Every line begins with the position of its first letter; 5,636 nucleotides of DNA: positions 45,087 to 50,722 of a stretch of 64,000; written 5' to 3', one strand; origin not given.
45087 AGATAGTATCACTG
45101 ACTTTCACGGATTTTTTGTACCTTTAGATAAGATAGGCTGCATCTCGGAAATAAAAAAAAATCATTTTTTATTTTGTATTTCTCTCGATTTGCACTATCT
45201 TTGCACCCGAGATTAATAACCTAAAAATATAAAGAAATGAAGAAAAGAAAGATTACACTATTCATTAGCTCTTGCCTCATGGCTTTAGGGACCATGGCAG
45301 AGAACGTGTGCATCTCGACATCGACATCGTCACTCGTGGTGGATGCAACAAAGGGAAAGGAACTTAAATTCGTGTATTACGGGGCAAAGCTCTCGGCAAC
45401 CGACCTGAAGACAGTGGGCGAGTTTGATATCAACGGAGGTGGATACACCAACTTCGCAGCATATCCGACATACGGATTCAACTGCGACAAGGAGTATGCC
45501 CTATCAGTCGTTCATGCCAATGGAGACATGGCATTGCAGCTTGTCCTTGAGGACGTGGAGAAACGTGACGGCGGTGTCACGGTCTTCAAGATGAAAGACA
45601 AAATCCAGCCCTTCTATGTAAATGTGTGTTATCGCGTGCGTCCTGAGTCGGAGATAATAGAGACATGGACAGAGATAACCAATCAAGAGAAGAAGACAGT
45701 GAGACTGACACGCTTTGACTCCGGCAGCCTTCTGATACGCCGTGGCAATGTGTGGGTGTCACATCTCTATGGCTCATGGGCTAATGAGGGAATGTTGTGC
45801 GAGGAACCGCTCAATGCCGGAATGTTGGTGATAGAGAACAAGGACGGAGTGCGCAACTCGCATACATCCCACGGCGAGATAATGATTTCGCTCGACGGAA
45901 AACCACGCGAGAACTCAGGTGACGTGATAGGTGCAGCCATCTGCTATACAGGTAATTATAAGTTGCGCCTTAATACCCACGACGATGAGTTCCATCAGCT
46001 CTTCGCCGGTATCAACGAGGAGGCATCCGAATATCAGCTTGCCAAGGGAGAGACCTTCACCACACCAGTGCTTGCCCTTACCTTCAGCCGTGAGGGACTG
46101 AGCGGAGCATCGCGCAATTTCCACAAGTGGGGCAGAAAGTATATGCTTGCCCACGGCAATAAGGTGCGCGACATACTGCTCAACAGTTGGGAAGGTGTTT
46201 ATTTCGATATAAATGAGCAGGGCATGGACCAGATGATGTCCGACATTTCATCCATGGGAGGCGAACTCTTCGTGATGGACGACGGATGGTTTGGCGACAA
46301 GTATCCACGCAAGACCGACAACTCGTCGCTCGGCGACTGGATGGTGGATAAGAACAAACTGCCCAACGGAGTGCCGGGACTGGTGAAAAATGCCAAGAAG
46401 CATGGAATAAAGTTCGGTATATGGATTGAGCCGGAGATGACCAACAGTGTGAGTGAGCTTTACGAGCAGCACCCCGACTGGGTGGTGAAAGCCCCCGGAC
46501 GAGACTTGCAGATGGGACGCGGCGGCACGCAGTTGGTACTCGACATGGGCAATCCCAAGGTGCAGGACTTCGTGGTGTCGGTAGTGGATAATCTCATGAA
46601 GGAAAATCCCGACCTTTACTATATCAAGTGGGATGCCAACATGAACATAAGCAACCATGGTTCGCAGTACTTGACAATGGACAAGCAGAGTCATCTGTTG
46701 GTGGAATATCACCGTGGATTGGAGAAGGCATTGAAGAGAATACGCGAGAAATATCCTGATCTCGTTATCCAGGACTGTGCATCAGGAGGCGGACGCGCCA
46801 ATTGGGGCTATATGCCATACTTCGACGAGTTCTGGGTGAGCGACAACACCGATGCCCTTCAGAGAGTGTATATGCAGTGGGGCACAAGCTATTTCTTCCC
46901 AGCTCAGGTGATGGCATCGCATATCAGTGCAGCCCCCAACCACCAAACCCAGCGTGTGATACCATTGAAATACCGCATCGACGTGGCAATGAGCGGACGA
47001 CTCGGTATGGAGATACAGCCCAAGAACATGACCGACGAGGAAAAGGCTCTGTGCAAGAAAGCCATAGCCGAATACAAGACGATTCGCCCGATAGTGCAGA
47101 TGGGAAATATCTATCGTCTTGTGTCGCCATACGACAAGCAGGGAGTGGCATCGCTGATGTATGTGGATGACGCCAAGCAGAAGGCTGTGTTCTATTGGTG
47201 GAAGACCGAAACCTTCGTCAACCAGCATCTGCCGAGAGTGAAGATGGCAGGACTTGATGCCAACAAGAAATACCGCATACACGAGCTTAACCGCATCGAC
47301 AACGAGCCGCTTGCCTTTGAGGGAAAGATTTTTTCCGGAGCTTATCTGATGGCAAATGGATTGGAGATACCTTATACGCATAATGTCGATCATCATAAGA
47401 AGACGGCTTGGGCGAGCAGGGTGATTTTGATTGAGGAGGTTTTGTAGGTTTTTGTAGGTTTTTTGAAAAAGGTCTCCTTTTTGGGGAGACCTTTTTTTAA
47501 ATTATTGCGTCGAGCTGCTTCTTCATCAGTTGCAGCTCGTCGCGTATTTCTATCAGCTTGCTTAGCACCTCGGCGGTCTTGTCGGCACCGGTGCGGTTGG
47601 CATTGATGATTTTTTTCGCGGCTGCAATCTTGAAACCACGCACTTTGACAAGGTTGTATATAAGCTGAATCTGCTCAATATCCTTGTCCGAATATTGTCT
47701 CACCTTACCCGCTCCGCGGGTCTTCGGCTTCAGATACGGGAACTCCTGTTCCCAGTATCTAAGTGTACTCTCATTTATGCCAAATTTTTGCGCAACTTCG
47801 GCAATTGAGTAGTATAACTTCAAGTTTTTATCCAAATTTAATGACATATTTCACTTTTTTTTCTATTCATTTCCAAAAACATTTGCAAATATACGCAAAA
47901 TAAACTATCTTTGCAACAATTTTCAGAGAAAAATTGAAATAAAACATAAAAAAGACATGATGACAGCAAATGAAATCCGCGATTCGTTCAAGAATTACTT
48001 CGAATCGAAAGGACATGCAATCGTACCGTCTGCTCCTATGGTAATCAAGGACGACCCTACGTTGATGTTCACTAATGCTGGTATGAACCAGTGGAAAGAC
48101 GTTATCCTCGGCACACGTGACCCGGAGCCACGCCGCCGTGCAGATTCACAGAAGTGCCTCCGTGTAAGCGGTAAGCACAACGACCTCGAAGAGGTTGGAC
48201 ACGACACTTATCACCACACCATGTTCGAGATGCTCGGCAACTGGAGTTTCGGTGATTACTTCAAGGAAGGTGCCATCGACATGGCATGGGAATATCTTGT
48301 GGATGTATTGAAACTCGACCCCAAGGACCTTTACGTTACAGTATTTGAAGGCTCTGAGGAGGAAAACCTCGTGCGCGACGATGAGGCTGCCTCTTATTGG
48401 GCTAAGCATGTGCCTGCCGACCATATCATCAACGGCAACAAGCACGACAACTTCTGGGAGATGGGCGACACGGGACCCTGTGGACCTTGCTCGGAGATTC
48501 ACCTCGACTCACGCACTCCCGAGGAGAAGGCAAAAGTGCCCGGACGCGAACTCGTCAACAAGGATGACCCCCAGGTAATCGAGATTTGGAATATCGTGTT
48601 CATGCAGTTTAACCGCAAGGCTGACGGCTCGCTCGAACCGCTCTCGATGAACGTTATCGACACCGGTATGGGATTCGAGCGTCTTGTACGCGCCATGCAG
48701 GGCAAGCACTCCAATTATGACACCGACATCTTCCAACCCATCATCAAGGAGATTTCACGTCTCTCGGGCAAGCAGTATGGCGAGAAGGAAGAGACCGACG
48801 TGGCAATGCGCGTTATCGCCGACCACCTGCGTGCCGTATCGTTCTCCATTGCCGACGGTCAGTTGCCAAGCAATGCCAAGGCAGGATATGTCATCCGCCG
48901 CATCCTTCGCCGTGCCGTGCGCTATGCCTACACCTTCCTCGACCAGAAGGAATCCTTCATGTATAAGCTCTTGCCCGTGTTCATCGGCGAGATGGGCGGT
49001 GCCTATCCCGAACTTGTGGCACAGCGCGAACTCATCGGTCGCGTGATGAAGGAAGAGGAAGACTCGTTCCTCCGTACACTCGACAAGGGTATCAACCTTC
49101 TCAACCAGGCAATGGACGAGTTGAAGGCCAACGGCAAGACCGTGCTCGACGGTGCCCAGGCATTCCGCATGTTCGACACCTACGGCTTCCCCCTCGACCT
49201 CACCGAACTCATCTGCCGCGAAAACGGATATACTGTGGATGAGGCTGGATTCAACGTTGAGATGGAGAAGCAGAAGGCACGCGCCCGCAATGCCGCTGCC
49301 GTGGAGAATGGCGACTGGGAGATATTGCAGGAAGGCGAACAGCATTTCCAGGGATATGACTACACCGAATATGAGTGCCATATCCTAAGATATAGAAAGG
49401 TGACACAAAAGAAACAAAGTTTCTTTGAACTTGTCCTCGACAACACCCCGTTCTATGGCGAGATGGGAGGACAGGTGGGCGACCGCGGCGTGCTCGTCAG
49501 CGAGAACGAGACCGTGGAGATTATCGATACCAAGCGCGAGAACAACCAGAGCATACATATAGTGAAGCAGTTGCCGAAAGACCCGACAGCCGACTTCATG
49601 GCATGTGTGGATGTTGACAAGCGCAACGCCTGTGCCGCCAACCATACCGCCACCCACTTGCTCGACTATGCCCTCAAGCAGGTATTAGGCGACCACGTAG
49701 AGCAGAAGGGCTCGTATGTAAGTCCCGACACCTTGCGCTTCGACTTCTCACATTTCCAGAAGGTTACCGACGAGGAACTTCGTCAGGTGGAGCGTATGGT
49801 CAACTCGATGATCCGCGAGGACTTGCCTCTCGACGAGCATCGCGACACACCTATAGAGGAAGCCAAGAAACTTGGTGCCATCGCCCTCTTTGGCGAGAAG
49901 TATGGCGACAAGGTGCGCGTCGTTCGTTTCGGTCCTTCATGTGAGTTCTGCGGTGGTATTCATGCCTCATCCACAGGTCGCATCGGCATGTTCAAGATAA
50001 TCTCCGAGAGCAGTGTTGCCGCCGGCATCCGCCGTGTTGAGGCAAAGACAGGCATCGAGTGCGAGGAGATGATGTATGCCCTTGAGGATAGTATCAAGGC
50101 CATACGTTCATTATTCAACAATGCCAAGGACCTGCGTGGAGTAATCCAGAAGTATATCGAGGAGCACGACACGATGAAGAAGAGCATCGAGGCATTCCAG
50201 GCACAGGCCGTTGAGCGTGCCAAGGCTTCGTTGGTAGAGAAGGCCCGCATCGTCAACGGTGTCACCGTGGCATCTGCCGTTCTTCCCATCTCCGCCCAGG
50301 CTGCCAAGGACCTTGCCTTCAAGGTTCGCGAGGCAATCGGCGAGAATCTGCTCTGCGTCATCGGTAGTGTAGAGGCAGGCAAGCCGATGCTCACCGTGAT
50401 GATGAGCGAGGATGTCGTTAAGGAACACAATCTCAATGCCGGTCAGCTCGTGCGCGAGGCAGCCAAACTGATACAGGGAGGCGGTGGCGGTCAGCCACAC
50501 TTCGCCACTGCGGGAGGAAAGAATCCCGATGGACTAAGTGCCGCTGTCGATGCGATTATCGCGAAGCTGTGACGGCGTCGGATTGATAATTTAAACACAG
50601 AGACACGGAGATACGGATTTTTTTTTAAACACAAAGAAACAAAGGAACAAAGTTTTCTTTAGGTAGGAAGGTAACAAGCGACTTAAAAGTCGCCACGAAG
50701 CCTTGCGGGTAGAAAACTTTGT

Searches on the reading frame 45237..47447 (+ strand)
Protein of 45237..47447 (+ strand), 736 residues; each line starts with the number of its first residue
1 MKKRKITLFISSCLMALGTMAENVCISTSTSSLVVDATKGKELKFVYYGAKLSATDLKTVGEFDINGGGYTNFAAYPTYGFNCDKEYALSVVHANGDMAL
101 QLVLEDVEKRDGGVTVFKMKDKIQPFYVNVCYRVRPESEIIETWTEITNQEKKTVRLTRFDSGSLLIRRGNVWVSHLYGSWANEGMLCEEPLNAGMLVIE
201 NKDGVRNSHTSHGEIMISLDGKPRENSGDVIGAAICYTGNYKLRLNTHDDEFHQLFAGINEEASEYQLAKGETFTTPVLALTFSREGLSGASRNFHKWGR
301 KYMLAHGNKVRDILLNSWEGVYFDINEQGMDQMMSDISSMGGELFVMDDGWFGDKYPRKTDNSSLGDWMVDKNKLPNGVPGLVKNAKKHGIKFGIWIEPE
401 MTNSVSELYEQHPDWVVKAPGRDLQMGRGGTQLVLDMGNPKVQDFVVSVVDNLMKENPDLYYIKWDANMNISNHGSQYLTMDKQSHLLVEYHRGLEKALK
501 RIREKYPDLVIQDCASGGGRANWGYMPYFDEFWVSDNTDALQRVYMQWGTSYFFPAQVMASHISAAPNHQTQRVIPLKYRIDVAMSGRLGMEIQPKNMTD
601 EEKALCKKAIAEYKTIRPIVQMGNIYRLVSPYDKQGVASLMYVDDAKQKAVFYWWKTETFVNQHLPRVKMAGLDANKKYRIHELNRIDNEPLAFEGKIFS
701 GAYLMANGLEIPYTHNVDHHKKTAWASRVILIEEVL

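Call 6: search_protein_families(library=pfam, proteins=[window:45237-47447:+])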
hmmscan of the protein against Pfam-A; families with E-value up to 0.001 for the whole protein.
window:45237-47447:+ (736 aa): 4 families
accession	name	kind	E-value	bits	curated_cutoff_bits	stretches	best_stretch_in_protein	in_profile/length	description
PF02065.24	Melibiase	-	5.3e-112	374.7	27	1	273-623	1-347/347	Melibiase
PF16875.11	Glyco_hydro_36N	-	1.4e-37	130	27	1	42-269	2-253/253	Glycosyl hydrolase family 36 N-terminal domain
PF16874.11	Glyco_hydro_36C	-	4e-19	69.3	27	1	638-731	2-76/77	Glycosyl hydrolase family 36 C-terminal domain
PF02638.21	GHL10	-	5.7e-07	29.4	27.9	1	382-466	75-161/311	Glycosyl hydrolase-like 10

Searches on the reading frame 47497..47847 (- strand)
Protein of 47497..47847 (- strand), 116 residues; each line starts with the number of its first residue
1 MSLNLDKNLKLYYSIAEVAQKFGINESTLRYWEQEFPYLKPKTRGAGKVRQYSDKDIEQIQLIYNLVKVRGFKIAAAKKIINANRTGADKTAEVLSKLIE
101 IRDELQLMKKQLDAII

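Call 69: search_protein_families(library=pfam, proteins=[window:47497-47847:-], max_evalue=0.00001)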
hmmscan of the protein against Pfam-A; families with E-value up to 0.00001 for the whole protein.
window:47497-47847:- (116 aa): 2 families
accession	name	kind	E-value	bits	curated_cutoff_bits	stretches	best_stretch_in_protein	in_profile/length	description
PF13411.12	MerR_1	-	7.5e-21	74.5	21.6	1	13-83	1-68/69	MerR HTH family regulatory protein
PF00376.29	MerR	-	7.4e-09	35.7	28.2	1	14-52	1-38/38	MerR family regulatory protein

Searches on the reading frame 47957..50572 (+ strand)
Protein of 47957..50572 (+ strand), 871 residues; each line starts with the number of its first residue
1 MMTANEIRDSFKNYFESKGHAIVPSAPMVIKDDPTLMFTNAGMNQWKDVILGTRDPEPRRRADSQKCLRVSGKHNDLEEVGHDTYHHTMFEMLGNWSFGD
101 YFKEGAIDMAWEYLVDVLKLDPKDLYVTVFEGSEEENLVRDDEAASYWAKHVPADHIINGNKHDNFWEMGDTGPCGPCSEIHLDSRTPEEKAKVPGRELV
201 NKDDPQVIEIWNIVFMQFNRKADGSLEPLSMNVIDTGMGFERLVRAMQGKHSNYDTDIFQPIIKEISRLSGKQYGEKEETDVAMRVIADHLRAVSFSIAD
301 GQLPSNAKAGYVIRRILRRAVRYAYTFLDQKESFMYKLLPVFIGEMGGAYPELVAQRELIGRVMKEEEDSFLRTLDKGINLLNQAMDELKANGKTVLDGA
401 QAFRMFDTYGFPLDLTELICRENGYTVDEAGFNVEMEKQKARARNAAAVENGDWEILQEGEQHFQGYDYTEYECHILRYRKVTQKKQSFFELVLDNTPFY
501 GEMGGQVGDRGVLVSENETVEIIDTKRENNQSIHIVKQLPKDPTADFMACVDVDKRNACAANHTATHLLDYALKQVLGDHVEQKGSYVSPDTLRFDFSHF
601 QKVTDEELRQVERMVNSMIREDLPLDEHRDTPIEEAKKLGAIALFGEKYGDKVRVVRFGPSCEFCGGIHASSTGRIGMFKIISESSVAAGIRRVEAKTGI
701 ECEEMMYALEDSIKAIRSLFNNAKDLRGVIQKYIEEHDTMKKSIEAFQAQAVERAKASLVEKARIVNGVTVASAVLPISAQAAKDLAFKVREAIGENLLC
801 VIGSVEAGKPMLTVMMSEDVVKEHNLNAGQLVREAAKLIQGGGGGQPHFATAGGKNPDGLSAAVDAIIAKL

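Call 6: search_protein_families(library=pfam, proteins=[window:47957-50572:+])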
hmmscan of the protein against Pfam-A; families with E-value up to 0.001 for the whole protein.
window:47957-50572:+ (871 aa): 3 families
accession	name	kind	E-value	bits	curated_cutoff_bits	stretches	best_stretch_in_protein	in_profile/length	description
PF01411.24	tRNA-synt_2c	-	1.5e-191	638.1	30.3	1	6-539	1-534/552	tRNA synthetases class II (A)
PF07973.19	tRNA_SAD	-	1.3e-14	54.3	24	1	653-695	1-44/44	Threonyl and Alanyl tRNA synthetase second additional domain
PF02272.25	DHHA1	-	4.8e-09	37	25.9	1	778-869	13-98/102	DHHA1 domain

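Call 52: find_encoding_contigs(protein=window:47957-50572:+, flank=4000, max_places=8)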
Protein window:47957-50572:+ (871 aa): 8 contigs read that carry it; 8 places shown.
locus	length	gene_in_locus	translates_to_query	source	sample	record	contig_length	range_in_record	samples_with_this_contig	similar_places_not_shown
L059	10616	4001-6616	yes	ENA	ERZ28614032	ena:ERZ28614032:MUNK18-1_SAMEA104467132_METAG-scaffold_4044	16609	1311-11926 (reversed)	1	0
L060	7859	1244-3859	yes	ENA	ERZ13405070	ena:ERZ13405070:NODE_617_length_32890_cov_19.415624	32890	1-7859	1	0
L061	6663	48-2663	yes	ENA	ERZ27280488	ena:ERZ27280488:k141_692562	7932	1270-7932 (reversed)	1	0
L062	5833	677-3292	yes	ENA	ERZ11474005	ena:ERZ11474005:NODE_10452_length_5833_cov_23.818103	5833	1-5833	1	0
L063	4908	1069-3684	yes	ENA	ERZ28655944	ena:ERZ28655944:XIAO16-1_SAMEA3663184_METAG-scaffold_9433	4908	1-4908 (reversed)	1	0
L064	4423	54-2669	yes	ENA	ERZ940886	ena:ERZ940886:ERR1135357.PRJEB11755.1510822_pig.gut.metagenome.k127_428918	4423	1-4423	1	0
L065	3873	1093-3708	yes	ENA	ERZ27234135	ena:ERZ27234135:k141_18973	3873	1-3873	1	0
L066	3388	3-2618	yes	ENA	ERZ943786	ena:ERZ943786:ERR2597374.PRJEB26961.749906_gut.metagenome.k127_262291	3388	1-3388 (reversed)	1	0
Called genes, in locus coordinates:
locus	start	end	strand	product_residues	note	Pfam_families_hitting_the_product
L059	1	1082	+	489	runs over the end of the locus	PF00083:Sugar_tr, PF07690:MFS_1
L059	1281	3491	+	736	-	PF16875:Glyco_hydro_36N, PF02065:Melibiase, PF02638:GHL10 (weak), PF16874:Glyco_hydro_36C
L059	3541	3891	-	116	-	PF00376:MerR, PF13411:MerR_1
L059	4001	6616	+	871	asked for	PF01411:tRNA-synt_2c, PF07973:tRNA_SAD, PF02272:DHHA1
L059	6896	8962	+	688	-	-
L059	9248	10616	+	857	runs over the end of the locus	PF00933:Glyco_hydro_3, PF01915:Glyco_hydro_3_C, PF07691:PA14, PF14310:Fn3-like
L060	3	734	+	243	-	?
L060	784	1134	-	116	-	PF00376:MerR, PF13411:MerR_1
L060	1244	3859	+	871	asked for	PF01411:tRNA-synt_2c, PF07973:tRNA_SAD, PF02272:DHHA1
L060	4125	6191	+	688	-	-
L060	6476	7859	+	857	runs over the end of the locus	PF00933:Glyco_hydro_3, PF01915:Glyco_hydro_3_C, PF07691:PA14, PF14310:Fn3-like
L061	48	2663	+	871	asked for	PF01411:tRNA-synt_2c, PF07973:tRNA_SAD, PF02272:DHHA1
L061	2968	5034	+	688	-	-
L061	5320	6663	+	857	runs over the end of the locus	PF00933:Glyco_hydro_3, PF01915:Glyco_hydro_3_C, PF07691:PA14, PF14310:Fn3-like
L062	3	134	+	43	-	?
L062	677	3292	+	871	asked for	PF01411:tRNA-synt_2c, PF07973:tRNA_SAD, PF02272:DHHA1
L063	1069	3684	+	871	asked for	PF01411:tRNA-synt_2c, PF07973:tRNA_SAD, PF02272:DHHA1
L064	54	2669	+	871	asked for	PF01411:tRNA-synt_2c, PF07973:tRNA_SAD, PF02272:DHHA1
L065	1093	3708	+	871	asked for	PF01411:tRNA-synt_2c, PF07973:tRNA_SAD, PF02272:DHHA1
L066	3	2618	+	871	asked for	PF01411:tRNA-synt_2c, PF07973:tRNA_SAD, PF02272:DHHA1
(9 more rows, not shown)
